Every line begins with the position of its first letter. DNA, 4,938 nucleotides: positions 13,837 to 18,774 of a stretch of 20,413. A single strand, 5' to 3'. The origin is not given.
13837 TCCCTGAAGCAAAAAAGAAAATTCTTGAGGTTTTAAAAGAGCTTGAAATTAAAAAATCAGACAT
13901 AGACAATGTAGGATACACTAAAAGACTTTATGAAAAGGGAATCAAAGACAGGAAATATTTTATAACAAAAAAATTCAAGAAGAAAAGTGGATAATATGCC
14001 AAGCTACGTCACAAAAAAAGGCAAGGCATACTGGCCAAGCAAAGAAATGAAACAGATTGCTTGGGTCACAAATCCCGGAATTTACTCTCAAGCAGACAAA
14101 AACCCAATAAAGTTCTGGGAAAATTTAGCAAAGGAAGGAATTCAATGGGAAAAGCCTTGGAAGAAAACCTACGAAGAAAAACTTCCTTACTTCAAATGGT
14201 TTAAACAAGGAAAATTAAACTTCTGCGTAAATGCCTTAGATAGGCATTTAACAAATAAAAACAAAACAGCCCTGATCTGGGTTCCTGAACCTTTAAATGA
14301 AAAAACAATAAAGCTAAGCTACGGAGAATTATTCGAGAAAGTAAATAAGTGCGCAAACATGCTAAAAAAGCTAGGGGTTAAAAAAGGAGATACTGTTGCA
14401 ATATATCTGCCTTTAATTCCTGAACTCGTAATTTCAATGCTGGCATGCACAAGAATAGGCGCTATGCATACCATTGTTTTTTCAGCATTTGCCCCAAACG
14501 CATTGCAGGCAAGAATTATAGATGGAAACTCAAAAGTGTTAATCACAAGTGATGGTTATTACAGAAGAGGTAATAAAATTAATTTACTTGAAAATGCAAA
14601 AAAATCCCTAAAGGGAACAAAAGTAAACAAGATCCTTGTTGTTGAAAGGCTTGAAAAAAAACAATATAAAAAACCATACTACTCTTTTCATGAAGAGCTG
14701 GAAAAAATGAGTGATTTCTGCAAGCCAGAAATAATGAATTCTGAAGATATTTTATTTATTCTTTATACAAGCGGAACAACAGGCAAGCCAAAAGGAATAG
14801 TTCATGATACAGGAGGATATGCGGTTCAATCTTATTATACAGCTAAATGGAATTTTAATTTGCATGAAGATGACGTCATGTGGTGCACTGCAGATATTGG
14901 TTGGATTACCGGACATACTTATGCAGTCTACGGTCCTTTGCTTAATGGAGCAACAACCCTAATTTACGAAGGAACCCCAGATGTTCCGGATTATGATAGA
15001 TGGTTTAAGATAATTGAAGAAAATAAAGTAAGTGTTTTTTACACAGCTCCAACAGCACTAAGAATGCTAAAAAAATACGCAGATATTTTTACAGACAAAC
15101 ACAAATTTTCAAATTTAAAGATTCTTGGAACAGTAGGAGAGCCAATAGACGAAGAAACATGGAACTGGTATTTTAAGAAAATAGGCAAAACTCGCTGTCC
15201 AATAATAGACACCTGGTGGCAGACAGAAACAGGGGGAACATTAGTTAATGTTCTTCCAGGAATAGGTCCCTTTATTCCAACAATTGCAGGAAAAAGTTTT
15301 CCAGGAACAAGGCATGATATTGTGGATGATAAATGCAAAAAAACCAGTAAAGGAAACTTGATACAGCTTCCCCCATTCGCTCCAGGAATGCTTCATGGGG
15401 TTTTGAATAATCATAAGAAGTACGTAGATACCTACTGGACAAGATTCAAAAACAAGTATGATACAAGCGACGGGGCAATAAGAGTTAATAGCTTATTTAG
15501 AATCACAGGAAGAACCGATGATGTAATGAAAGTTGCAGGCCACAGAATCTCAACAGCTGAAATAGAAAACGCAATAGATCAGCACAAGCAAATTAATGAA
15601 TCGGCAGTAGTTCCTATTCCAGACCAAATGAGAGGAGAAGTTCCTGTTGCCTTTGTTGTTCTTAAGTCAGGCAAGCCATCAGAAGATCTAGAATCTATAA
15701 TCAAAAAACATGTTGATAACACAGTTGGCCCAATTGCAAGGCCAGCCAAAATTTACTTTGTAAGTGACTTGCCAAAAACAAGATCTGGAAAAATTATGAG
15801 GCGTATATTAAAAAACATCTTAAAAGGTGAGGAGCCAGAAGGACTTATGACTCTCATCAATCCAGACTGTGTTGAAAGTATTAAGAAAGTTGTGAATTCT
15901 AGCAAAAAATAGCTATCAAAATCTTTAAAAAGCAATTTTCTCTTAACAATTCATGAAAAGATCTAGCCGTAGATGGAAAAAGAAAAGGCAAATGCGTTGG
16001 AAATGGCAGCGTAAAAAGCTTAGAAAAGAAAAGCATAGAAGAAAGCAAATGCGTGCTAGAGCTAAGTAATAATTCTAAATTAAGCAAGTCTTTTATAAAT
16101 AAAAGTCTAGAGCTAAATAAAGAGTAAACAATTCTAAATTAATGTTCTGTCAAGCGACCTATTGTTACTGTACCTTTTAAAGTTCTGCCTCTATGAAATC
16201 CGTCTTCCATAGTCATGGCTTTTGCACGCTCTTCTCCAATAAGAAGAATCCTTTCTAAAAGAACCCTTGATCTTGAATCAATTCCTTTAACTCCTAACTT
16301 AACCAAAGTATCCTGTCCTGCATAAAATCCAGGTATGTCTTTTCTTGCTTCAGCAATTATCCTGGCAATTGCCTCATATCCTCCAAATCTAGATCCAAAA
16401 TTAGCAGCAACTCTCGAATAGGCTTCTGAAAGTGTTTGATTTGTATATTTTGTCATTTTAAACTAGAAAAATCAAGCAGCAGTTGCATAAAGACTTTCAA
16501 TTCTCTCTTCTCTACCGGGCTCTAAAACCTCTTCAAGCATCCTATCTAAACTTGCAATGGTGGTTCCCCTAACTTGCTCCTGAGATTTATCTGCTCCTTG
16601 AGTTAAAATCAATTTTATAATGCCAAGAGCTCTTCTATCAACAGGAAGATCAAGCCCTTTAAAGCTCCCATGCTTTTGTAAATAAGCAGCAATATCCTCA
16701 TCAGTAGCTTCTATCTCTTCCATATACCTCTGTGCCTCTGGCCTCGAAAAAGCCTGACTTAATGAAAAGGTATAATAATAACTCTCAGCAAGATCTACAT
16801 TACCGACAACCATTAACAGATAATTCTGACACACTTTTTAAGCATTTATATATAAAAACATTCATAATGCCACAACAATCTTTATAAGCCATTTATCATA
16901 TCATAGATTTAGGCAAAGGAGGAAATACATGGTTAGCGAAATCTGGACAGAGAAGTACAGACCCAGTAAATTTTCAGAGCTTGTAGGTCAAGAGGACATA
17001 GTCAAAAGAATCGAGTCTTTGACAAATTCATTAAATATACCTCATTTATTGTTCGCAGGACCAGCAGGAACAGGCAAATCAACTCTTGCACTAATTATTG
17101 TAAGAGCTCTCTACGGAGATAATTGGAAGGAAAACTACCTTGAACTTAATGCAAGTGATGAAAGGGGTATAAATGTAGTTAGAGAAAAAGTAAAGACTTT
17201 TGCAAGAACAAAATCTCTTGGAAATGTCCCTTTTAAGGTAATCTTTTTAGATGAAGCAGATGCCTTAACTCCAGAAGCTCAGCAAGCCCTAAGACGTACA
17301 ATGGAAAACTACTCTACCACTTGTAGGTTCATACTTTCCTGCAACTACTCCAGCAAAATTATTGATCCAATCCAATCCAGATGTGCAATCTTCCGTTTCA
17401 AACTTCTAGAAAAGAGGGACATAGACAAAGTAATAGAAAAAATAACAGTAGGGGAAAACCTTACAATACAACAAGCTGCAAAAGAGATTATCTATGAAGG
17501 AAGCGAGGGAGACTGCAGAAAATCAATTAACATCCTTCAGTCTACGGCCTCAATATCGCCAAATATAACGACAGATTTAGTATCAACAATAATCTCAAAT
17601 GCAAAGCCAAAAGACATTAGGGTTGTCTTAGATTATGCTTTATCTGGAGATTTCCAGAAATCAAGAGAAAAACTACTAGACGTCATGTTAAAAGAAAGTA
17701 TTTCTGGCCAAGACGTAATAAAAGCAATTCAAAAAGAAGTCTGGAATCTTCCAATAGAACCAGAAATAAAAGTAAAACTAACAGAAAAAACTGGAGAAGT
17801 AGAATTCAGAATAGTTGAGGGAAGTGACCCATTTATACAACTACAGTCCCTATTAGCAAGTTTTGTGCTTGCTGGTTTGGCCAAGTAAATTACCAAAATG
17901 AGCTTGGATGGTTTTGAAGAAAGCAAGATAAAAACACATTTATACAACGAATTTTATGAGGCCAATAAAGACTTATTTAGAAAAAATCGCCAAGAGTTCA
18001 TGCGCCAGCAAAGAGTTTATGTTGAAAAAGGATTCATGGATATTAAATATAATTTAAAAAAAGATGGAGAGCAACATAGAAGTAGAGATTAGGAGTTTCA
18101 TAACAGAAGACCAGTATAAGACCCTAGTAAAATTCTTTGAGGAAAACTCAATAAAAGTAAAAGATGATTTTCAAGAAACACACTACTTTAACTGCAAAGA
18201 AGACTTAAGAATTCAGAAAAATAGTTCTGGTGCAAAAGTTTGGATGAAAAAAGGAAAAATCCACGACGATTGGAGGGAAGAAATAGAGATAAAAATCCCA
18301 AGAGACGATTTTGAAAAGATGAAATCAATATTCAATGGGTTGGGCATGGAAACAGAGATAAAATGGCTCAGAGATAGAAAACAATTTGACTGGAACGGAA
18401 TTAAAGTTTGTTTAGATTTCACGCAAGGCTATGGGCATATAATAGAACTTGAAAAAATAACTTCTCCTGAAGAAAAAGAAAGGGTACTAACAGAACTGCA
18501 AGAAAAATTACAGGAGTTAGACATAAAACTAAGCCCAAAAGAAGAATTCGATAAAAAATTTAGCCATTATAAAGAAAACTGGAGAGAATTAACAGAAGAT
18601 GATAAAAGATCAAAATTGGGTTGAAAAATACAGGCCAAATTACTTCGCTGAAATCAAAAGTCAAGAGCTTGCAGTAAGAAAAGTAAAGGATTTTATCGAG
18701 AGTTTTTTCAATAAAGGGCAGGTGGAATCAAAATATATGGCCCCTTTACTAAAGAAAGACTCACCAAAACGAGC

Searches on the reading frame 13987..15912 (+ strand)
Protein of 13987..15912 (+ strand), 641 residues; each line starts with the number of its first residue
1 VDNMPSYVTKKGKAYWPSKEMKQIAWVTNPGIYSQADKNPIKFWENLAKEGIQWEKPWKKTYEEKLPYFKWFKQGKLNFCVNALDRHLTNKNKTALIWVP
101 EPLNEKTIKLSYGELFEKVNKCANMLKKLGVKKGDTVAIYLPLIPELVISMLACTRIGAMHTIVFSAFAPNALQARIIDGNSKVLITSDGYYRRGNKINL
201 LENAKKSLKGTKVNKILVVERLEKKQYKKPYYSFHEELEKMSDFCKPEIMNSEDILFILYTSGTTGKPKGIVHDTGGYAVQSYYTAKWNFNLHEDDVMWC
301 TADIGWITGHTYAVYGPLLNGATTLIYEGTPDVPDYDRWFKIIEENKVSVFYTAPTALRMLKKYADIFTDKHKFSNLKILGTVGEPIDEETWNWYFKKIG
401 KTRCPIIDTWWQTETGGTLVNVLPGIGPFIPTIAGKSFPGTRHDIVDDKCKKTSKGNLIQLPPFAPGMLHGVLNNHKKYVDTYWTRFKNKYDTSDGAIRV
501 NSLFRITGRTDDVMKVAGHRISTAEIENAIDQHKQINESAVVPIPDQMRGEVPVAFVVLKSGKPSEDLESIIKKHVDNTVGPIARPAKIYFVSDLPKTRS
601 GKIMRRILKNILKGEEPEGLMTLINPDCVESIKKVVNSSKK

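Call 11: search_protein_families(library=pfam, proteins=[window:13987-15912:+])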
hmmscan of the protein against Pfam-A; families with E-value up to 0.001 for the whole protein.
window:13987-15912:+ (641 aa): 3 families
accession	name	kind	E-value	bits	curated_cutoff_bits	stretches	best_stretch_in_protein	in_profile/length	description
PF00501.34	AMP-binding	-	2.8e-80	270.4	29.9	1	90-450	8-361/384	AMP-binding enzyme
PF13193.12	AMP-binding_C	-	7.3e-25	88.1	24.5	1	525-602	1-76/76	AMP-binding enzyme C-terminal domain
PF16177.11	ACAS_N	-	2.5e-15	56.4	27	1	32-83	4-55/55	Acetyl-coenzyme A synthetase N-terminus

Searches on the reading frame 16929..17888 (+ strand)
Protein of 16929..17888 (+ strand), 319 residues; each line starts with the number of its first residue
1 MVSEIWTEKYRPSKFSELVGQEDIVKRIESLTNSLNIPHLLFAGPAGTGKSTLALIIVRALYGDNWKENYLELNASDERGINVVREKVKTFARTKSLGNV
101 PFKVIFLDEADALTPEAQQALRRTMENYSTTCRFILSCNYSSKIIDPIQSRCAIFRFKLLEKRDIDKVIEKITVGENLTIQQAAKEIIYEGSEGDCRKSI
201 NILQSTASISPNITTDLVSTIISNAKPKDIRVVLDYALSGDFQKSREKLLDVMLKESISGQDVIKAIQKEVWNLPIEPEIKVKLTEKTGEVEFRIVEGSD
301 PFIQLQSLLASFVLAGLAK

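Call 11: search_protein_families(library=pfam, proteins=[window:16929-17888:+])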
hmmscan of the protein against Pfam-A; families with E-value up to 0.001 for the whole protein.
window:16929-17888:+ (319 aa): 12 families
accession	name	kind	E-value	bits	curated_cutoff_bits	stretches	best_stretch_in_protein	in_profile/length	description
PF08542.16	Rep_fac_C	-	7.4e-19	68.4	23.6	1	226-311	2-88/88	Replication factor C C-terminal domain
PF00004.35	AAA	-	7.9e-16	59.1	21.2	1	40-155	1-126/131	ATPase family associated with various cellular activities (AAA)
PF13177.12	DNA_pol3_delta2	-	8.3e-12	45.8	27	1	22-159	3-159/161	DNA polymerase III, delta subunit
PF05496.18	RuvB_N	-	4.2e-07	30.3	27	1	11-129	2-112/159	Holliday junction DNA helicase RuvB P-loop domain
PF13173.12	AAA_14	-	5.2e-06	26.9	27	1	40-137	5-96/129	AAA domain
PF13191.12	AAA_16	-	2e-05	25.6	32.6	0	17-64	1-51/167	AAA ATPase domain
PF25199.1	nSTAND_NTPase5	-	3.4e-05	24.1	34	1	22-140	26-134/145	Novel STAND NTPase 5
PF01078.27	Mg_chelatase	-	0.00011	22.1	20.3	0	38-74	23-58/207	Magnesium chelatase, subunit ChlI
PF25361.1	AAA_lid_RFC1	-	0.00014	21.7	34.9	1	164-216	3-55/59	RFC1-like, AAA+ ATPase lid domain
PF13401.12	AAA_22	-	0.00019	22.2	27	0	102-137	85-121/130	AAA domain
PF07728.20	AAA_5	-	0.00046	20.6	22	0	39-127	1-92/139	AAA domain (dynein-related subfamily)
PF03215.21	Rad17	-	0.001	19.5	23.8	0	4-68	7-75/186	Rad17 P-loop domain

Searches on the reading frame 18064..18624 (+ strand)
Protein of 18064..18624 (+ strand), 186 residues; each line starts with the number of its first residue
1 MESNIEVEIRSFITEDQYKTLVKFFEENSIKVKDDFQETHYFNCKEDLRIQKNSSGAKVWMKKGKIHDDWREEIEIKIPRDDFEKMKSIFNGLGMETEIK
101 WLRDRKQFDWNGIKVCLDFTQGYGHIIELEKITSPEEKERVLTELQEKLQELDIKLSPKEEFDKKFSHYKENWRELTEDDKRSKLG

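Call 68: search_protein_families(library=pfam, proteins=[window:18064-18624:+])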
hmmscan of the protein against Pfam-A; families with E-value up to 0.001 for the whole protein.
window:18064-18624:+ (186 aa): 1 family
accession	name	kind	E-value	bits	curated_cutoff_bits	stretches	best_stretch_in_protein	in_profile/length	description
PF01928.26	CYTH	-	2e-11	44.5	23.2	1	4-154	1-169/179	CYTH domain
